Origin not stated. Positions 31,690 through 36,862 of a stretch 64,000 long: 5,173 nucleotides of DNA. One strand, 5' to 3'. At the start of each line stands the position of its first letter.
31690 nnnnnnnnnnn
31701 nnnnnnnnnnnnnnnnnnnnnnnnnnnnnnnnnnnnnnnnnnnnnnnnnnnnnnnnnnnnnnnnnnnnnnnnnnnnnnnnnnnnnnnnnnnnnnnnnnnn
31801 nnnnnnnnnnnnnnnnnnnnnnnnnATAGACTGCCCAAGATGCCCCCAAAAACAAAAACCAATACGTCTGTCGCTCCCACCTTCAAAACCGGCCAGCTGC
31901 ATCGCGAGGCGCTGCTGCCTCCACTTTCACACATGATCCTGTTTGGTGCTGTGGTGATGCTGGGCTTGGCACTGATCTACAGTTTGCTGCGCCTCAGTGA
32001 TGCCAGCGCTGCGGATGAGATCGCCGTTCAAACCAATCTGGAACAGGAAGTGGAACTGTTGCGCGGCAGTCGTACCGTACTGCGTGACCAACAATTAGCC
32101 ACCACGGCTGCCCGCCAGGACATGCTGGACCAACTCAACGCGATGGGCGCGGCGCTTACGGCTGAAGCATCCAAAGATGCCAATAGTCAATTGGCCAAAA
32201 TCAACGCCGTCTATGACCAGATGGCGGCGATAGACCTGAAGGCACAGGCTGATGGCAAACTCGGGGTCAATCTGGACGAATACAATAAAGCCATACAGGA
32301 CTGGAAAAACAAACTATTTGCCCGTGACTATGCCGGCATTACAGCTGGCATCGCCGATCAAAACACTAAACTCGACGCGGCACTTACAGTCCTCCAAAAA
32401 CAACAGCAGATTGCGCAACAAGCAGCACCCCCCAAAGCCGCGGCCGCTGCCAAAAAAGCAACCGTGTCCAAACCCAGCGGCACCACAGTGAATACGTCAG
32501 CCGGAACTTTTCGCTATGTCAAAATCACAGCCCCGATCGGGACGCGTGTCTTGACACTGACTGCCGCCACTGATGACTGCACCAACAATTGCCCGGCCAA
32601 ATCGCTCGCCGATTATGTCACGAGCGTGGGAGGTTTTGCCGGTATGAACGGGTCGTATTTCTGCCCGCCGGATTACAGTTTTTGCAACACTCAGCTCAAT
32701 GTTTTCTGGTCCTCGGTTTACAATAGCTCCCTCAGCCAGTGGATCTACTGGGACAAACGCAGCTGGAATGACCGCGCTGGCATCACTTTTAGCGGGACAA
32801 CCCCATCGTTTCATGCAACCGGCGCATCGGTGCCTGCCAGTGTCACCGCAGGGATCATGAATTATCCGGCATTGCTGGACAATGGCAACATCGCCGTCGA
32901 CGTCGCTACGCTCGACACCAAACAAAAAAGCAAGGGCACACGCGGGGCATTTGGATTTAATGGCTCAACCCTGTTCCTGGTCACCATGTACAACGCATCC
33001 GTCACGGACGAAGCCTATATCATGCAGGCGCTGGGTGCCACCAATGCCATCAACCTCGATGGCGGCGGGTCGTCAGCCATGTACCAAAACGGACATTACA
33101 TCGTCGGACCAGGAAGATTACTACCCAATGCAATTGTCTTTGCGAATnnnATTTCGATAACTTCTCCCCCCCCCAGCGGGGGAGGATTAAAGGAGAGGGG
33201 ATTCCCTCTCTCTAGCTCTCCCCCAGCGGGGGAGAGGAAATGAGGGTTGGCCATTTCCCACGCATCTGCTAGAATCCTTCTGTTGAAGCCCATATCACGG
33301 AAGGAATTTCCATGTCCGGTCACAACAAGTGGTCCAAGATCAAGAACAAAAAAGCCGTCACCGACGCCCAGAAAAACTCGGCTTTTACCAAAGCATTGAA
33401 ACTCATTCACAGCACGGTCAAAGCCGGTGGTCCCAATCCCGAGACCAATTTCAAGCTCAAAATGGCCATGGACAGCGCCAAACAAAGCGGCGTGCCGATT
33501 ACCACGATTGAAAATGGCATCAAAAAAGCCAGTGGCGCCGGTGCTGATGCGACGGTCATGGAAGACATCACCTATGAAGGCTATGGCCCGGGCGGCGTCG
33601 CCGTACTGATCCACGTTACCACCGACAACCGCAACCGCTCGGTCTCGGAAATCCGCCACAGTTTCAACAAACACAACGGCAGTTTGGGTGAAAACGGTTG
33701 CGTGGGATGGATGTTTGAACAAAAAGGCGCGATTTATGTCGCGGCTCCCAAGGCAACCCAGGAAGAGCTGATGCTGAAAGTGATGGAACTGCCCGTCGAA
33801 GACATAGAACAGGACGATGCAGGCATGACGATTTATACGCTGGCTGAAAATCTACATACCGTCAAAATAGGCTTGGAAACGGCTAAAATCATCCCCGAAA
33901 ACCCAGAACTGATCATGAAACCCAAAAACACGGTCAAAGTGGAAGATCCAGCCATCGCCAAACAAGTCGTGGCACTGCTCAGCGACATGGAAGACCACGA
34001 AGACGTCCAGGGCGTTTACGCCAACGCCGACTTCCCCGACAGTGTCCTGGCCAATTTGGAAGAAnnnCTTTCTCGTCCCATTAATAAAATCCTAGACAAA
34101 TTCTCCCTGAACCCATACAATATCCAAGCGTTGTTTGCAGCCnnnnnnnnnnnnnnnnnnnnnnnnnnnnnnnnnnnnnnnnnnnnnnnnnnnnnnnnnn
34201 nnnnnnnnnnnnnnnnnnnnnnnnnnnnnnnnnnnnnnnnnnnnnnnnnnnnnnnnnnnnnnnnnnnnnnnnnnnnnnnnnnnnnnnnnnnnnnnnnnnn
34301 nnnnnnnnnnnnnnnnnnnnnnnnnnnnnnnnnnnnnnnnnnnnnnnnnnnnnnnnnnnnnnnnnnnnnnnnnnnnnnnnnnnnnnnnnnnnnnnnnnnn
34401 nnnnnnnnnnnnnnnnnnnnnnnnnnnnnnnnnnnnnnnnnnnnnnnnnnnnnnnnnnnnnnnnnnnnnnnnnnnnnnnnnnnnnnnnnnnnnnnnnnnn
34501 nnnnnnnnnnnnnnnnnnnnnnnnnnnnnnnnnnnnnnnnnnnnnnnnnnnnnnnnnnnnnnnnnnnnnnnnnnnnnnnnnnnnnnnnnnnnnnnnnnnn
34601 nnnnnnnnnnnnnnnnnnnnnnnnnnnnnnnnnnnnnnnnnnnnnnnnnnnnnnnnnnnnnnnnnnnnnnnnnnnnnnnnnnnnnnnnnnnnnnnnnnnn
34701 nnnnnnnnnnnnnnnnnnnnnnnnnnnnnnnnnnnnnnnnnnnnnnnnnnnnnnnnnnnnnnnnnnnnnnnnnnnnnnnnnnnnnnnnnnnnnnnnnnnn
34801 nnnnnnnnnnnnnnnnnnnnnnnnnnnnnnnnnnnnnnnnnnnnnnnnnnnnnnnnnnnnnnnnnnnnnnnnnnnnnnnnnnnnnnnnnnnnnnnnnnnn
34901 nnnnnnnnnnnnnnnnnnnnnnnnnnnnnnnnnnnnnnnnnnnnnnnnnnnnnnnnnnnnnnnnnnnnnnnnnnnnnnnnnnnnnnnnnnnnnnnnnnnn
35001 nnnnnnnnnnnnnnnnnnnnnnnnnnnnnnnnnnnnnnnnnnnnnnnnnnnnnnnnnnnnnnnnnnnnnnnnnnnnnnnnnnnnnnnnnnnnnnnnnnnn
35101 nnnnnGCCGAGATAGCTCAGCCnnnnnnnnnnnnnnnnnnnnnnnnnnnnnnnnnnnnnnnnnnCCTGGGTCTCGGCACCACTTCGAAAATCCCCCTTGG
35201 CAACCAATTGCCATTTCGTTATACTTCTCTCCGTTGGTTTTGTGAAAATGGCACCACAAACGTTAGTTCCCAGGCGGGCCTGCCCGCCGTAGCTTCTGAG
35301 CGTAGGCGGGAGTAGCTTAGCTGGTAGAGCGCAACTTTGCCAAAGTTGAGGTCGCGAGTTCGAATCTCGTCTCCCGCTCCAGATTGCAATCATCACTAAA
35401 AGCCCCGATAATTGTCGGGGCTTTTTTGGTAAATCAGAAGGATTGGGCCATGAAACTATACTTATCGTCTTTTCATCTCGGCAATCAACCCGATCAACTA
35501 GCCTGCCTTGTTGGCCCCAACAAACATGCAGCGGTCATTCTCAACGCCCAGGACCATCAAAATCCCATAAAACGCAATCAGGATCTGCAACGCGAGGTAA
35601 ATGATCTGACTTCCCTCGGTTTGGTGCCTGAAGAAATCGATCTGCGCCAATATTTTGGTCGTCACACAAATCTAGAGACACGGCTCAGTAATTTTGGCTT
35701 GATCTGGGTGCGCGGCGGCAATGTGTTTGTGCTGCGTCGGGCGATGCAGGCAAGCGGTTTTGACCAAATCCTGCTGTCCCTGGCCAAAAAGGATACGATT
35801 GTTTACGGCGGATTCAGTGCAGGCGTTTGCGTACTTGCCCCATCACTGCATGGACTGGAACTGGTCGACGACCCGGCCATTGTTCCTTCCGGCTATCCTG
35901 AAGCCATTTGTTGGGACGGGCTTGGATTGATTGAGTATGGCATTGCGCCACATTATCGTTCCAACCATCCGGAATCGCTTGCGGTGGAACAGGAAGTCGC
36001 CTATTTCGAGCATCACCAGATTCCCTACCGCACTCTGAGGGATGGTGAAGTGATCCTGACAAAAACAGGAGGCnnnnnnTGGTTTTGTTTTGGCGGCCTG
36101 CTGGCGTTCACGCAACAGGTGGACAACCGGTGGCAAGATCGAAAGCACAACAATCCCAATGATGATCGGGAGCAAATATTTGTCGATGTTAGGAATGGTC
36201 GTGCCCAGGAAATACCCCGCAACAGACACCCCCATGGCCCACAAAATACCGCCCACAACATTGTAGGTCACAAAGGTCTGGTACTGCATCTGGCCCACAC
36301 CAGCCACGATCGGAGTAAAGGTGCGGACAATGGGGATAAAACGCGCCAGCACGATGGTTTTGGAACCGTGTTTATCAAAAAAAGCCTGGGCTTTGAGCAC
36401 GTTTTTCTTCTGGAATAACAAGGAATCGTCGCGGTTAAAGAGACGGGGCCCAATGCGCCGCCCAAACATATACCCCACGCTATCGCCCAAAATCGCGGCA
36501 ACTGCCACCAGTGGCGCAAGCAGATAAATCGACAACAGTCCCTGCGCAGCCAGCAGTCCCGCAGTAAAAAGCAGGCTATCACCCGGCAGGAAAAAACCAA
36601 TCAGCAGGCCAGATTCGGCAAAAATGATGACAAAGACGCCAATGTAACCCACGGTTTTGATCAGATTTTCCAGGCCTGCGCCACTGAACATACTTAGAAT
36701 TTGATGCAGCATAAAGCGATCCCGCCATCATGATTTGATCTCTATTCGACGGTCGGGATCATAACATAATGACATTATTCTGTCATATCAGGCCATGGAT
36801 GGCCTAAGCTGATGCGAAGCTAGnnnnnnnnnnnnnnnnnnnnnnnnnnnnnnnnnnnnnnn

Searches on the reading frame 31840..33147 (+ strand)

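Call 23: search_protein_families(library=pfam, proteins=[window:31840-33147:+], max_evalue=0.001)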
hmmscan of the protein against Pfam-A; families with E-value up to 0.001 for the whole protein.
window:31840-33147:+ (436 aa): 1 family
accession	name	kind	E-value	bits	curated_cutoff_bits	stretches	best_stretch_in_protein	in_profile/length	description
PF09992.14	NAGPA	-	2.5e-15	57.6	25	1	333-434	60-168/169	Phosphodiester glycosidase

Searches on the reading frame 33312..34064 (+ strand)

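Call 23: search_protein_families(library=pfam, proteins=[window:33312-34064:+], max_evalue=0.001)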
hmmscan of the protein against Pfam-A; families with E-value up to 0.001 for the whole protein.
window:33312-34064:+ (251 aa): 2 families
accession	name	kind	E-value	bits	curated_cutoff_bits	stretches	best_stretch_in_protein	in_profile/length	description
PF01709.26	Transcrip_reg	-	8.3e-51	172.3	27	1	83-239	1-160/160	TACO1/YebC second and third domain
PF20772.2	TACO1_YebC_N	-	5.9e-23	81.6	36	1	5-75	1-72/73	TACO1/YebC protein N-terminal domain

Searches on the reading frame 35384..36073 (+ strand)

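Call 34: search_protein_families(library=pfam, proteins=[window:35384-36073:+], max_evalue=0.01)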
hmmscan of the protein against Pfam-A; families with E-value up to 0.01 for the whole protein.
window:35384-36073:+ (230 aa): 1 family
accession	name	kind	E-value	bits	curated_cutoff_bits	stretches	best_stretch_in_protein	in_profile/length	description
PF03575.23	Peptidase_S51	-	2.1e-15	57.4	23.9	1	70-226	51-198/206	Peptidase family S51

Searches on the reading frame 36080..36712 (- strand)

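Call 34: search_protein_families(library=pfam, proteins=[window:36080-36712:-], max_evalue=0.01)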
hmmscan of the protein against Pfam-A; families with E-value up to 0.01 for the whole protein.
window:36080-36712:- (211 aa): 1 family
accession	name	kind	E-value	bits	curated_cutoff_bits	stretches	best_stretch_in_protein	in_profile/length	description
PF09335.16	VTT_dom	-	1.1e-21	78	33.9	1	42-167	1-122/123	VTT domain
